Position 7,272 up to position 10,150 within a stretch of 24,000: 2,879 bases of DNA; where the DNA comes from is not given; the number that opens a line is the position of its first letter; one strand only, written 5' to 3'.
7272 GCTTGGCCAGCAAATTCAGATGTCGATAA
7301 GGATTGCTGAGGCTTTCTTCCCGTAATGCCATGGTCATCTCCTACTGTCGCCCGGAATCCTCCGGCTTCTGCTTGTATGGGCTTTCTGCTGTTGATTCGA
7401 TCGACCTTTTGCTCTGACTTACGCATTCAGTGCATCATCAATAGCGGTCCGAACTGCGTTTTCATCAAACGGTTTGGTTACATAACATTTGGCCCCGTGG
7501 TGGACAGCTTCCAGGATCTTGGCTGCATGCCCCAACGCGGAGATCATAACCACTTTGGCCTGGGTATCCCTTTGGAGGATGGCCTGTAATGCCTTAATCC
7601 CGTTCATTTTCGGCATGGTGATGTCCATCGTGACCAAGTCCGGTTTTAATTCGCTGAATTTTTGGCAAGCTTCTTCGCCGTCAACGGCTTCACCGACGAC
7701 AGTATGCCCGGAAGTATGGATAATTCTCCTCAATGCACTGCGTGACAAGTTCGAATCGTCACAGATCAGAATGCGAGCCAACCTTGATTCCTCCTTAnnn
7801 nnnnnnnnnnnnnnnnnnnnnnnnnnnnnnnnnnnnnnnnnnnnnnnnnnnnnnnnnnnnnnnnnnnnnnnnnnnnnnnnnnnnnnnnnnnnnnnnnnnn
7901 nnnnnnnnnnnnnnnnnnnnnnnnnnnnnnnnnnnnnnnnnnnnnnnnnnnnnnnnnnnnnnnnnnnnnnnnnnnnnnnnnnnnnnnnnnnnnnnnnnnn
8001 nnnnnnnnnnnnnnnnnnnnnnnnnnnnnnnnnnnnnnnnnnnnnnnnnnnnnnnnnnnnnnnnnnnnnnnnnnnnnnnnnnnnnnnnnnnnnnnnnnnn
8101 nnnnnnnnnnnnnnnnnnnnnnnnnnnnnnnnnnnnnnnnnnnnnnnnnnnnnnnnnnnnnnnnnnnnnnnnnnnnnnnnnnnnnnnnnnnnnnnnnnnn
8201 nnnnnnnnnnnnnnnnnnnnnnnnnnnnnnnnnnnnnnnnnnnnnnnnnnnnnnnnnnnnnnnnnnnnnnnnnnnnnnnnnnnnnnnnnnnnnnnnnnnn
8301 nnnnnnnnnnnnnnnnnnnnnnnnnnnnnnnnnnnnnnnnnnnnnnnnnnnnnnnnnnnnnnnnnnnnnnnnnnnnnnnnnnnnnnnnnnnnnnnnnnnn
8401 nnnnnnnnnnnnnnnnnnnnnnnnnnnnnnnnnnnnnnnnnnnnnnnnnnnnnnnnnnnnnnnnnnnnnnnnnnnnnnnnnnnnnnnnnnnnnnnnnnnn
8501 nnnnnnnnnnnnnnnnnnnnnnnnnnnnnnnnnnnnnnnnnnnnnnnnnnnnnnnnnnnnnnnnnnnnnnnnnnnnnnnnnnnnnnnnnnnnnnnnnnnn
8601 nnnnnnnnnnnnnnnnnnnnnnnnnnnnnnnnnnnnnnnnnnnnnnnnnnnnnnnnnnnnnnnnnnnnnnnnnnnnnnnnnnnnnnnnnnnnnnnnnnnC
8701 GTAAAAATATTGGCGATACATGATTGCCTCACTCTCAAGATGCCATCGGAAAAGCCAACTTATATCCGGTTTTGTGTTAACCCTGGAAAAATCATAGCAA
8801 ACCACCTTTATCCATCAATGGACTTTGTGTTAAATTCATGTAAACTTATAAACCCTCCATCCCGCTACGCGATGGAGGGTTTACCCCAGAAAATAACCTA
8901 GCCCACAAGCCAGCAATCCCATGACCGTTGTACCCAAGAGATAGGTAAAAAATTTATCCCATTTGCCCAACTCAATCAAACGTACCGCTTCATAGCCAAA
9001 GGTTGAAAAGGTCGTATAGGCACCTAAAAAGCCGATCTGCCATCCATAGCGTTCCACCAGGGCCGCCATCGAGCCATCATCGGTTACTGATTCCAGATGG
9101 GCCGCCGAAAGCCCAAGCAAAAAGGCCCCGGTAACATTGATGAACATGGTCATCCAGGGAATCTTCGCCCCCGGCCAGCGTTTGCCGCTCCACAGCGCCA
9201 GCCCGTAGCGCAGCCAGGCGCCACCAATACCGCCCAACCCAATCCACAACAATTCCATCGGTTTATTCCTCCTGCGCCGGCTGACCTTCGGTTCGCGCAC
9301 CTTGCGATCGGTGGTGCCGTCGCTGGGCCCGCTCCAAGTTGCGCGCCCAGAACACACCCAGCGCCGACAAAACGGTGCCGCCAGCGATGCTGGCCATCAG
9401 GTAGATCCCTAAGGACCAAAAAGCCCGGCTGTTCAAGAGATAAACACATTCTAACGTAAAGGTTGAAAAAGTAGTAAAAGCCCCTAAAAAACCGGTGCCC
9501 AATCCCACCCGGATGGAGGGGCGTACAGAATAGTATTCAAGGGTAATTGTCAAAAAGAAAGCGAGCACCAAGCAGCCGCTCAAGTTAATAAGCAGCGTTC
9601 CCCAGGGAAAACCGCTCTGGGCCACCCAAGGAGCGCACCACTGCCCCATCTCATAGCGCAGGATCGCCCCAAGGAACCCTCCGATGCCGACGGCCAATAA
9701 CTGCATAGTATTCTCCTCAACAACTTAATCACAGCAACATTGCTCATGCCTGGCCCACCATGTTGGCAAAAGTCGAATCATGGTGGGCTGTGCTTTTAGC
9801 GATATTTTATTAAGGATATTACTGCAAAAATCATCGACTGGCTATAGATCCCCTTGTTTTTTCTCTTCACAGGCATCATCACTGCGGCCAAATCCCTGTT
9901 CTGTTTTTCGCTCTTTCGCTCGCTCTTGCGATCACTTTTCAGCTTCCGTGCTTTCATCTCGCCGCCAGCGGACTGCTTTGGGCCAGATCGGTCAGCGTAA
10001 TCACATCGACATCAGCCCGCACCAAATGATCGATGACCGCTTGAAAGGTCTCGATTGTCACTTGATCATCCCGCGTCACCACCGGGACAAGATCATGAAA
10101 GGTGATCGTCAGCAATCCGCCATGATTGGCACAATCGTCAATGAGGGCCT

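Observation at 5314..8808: Self-contained, receptor-less CheX-CheY-CheA-like operon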

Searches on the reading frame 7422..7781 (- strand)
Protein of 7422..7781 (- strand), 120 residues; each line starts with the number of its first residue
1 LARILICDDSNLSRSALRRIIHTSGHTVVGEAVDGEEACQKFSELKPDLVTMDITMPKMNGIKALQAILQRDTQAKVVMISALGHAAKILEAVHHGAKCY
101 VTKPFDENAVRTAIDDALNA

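Call 5: search_protein_families(library=pfam, proteins=[window:7422-7781:-], max_evalue=0.01)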
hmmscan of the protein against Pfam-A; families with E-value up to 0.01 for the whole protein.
window:7422-7781:- (120 aa): 1 family
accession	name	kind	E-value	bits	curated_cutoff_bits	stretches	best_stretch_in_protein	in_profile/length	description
PF00072.30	Response_reg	-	2.6e-28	98.9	30.2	1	4-114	1-110/111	Response regulator receiver domain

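Call 6: search_protein_families(library=ncbifam, proteins=[window:7422-7781:-], max_evalue=0.01)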
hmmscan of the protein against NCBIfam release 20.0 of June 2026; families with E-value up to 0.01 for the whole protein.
window:7422-7781:- (120 aa): 103 families (the best 25 are shown)
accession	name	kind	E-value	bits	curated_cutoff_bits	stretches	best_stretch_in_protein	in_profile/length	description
NF041367.1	CheY_Halo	equivalog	2.8e-33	114.7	200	1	4-117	1-113/114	chemotaxis protein CheY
NF001965.0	PRK00742.1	subfamily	4.8e-28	98.4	293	1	2-109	4-113/357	chemotaxis-specific protein-glutamate methyltransferase CheB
NF009206.0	PRK12555.1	subfamily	3.5e-24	85.4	342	1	3-108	2-109/340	chemotaxis-specific protein-glutamate methyltransferase CheB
NF008469.0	PRK11361.1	equivalog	5.2e-24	84.8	714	1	2-119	5-121/461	acetoacetate metabolism transcriptional regulator AtoC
NF007935.0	PRK10651.1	equivalog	2.2e-21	76.1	250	1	2-117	7-123/216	two-component system response regulator NarL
NF007969.0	PRK10693.1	equivalog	3e-19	69.2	329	1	3-113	9-119/337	two-component system response regulator RssB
NF052445.1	RespRegMctR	equivalog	3.1e-19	69.2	300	1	3-116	3-117/205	two-component system response regulator MctR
NF045944.1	ResRegRpaBCyano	equivalog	1.4e-18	67.1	330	1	5-114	1-108/229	response regulator transcription factor RpaB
TIGR02875.1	spore_0_A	equivalog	2e-18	66.6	200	1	3-114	4-118/262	sporulation transcription factor Spo0A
NF045505.1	RR_RssB_Pseudo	equivalog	1.8e-17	63.5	700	1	2-110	6-113/394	two-component system response regulator RssB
NF041733.1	resp_reg_CseB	equivalog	2e-17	63.4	350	1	3-114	2-111/228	two-component system response regulator CseB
NF007018.1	PRK09483.1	equivalog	2.2e-17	63.5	280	1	1-114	1-115/217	UvrY/SirA/GacA family response regulator transcription factor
NF006623.1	PRK09191.1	subfamily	1e-16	61.5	240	1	2-118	138-252/258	PhyR family response regulator anti-anti-sigma factor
NF007419.0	PRK09958.1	equivalog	1.2e-16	61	251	1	5-119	4-118/204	acid-sensing system DNA-binding response regulator EvgA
NF051850.1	RespRegRprY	equivalog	1.2e-16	60.9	370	1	3-115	6-117/234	response regulator transcription factor RprY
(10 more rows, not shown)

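Call 39: search_solved_structures(query=window:7422-7778:-, max_evalue=1e-15)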
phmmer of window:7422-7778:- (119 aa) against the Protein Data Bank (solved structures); distinct sequences matched with E-value up to 1e-15: 17.
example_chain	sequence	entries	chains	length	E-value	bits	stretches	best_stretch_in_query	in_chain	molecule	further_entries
6er7_A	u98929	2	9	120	4.2e-33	117.1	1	1-113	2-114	120aa long hypothetical chemotaxis protein (CheY)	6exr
1tmy_A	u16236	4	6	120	2.8e-31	111.2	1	2-113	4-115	CHEY PROTEIN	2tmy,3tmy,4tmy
1u0s_Y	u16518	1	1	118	2.9e-31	111.2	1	2-113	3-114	Chemotaxis protein cheY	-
4iga_A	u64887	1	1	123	3.1e-31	111.1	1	2-113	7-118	Chemotaxis protein CheY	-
9rhz_C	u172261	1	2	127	2.2e-30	108.4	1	2-113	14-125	Chemotaxis protein CheY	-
4qyw_A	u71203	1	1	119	5.3e-30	107.1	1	2-113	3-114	Chemotaxis protein CheY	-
6c40_B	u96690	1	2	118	7.5e-30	106.6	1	2-113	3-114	Chemotaxis protein CheY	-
8q52_A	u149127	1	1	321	9.9e-30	106.2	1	2-119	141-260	Leucine-specific-binding protein,Chemotaxis protein CheY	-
9xzo_A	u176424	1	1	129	3.4e-24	88.4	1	1-116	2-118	De novo protein M1X0B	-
6ekg_Y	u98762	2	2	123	3.2e-22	82.1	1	3-106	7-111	Chemotaxis protein CheY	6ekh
7od9_B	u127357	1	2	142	5.1e-22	81.4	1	3-106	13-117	Response regulator receiver protein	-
3hzh_A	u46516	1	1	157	1.3e-20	76.9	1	3-109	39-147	Chemotaxis response regulator (CheY-3)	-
3cwo_X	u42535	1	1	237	1.5e-20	76.7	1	27-102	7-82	beta/alpha-barrel protein based on 1THF and 1TMY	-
2lle_A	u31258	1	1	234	1.8e-20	76.5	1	27-102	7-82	Chemotaxis protein CheY, Imidazole glycerol phosphate synthase subunit HisF chimera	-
3t8y_A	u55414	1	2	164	3.6e-20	75.5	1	2-105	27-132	Chemotaxis response regulator protein-glutamate methylesterase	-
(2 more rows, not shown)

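Call 62: search_solved_structures(query=window:7422-7778:-, max_evalue=1e-20, show_alignments=3)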
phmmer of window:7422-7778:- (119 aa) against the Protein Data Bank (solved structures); distinct sequences matched with E-value up to 1e-20: 11.
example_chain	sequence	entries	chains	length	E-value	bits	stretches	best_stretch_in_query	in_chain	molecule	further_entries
6er7_A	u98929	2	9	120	4.2e-33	117.1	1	1-113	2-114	120aa long hypothetical chemotaxis protein (CheY)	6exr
1tmy_A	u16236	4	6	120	2.8e-31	111.2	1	2-113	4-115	CHEY PROTEIN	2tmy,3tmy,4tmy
1u0s_Y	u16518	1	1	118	2.9e-31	111.2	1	2-113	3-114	Chemotaxis protein cheY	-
4iga_A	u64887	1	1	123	3.1e-31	111.1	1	2-113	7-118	Chemotaxis protein CheY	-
9rhz_C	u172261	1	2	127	2.2e-30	108.4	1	2-113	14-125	Chemotaxis protein CheY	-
4qyw_A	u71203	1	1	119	5.3e-30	107.1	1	2-113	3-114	Chemotaxis protein CheY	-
6c40_B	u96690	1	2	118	7.5e-30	106.6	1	2-113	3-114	Chemotaxis protein CheY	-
8q52_A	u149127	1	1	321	9.9e-30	106.2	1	2-119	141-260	Leucine-specific-binding protein,Chemotaxis protein CheY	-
9xzo_A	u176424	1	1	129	3.4e-24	88.4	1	1-116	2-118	De novo protein M1X0B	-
6ekg_Y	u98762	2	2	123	3.2e-22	82.1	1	3-106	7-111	Chemotaxis protein CheY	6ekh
7od9_B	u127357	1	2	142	5.1e-22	81.4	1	3-106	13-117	Response regulator receiver protein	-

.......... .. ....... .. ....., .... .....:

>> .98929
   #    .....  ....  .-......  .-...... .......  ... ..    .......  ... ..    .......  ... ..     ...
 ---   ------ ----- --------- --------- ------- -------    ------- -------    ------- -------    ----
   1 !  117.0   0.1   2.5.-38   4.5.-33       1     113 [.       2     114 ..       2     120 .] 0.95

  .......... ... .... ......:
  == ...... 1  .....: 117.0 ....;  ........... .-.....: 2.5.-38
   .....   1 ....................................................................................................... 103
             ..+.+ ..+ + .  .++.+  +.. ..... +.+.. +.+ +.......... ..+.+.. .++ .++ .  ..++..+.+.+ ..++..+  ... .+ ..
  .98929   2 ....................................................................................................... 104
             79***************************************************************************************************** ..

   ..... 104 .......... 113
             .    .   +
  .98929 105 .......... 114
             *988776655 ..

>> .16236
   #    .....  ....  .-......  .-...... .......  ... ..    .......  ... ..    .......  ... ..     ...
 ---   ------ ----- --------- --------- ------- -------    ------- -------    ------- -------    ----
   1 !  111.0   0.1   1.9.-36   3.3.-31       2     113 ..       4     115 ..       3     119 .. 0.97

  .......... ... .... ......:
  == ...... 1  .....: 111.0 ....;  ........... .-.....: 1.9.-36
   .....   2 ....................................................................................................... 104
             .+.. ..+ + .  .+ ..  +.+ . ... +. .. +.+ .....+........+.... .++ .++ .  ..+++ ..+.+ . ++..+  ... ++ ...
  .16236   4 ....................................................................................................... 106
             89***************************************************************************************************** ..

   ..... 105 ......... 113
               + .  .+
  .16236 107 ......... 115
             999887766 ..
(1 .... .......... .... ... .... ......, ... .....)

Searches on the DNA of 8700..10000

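Call 63: search_rna_families(source=window, start=8700, end=10000, threshold=evalue, max_evalue=1)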
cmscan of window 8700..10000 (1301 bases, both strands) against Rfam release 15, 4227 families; matches with E-value up to 1: 0.
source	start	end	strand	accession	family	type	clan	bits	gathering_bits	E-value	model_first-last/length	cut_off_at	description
